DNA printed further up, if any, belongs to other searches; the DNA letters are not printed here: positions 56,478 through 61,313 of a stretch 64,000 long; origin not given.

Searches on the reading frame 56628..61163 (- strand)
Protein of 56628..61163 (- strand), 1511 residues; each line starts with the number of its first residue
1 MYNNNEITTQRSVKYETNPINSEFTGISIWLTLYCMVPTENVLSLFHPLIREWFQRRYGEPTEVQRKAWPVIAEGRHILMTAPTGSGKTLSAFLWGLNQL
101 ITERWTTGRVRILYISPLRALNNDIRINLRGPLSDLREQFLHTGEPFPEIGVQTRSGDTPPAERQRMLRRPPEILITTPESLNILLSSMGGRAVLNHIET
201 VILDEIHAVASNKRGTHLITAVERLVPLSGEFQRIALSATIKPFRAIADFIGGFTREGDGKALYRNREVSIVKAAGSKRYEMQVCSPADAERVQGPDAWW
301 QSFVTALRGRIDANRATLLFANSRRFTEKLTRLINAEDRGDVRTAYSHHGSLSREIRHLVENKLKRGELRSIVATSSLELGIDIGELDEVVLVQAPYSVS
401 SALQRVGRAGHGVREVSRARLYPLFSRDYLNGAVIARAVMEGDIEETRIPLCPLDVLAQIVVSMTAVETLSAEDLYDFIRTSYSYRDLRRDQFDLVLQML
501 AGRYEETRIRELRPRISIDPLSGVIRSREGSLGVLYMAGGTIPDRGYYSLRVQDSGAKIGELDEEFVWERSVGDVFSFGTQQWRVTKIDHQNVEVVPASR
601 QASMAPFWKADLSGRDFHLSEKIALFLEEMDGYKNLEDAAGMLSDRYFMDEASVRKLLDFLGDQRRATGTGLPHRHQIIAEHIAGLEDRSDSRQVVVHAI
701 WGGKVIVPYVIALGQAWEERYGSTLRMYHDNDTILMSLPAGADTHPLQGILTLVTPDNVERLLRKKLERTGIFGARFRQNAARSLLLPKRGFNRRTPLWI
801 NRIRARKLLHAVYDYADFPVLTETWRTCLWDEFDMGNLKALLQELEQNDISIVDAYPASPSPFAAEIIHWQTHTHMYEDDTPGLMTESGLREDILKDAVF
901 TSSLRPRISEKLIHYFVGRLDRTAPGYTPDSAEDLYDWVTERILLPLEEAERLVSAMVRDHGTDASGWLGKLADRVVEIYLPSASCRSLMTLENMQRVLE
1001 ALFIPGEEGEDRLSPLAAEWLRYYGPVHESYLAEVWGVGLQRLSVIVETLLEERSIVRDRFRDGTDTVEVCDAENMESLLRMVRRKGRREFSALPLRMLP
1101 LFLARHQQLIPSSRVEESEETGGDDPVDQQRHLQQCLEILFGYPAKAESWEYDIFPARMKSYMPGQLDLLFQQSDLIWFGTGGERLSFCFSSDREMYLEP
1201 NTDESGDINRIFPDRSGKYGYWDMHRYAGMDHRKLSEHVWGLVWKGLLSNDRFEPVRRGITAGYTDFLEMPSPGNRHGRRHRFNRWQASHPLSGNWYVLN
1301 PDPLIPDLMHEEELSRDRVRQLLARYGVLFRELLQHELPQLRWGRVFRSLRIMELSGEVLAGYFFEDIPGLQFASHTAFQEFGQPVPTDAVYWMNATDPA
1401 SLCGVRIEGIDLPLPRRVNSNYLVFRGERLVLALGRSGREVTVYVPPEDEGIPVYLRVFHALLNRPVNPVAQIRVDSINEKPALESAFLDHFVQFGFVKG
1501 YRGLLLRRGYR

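Call 10: search_protein_families(library=ncbifam, proteins=[window:56628-61163:-])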
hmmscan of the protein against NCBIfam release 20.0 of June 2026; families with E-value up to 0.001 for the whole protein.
window:56628-61163:- (1511 aa): 27 families (the best 25 are shown)
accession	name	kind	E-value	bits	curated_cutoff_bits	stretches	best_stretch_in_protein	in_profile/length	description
NF007284.0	PRK09751.1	equivalog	1.8e-209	698.3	1496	3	340-1181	347-1187/1538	ATP-dependent helicase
NF010338.0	PRK13767.1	equivalog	5.1e-192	640.4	849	1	38-887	11-858/877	ATP-dependent helicase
TIGR04121.1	DEXH_lig_assoc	equivalog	6.4e-121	404.5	850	1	50-880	3-790/804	ligase-associated DNA damage response DEXH box helicase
TIGR03817.1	DECH_helic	hypoth_equivalog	1e-24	86.9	874.1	1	58-414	34-375/742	helicase/secretion neighborhood putative DEAH-box helicase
NF053636.1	DDHlcsCsdAPsy1082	equivalog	3.5e-18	65.4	890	2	46-207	11-159/512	DEAD/DEAH box helicase CsdA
NF002654.0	PRK02362.1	equivalog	3.5e-17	62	887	1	72-253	36-193/739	ATP-dependent DNA helicase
NF008394.0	PRK11192.1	equivalog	9.9e-17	60.9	507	2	47-205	12-157/441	ATP-dependent RNA helicase SrmB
NF053711.1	RNA_heli_RhlE1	exception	6e-16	58.2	750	2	42-130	5-95/434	RNA helicase RhlE1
NF040935.1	helicase_Hel308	equivalog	6.9e-16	57.5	1200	1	73-335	40-268/704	ATP-dependent DNA helicase Hel308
NF007882.0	PRK10590.1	equivalog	1.4e-14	53.9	743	2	49-131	12-97/456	ATP-dependent RNA helicase RhlE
NF008744.0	PRK11776.1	equivalog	3.8e-14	52.1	524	1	44-206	10-156/460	ATP-dependent RNA helicase DbpA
NF053631.1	RNA_helic_CshA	equivalog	4.9e-13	48.7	646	2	47-207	8-151/434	degradosome RNA helicase CshA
NF001308.0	PRK00254.1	equivalog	1.4e-12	46.6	1216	1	72-257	36-195/720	ATP-dependent DNA helicase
NF002251.0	PRK01172.1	equivalog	3.1e-11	42.2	891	1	64-253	26-191/674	ATP-dependent DNA helicase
NF041067.1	DpdJ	equivalog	5.1e-10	37.7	800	0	372-411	576-615/1482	protein DpdJ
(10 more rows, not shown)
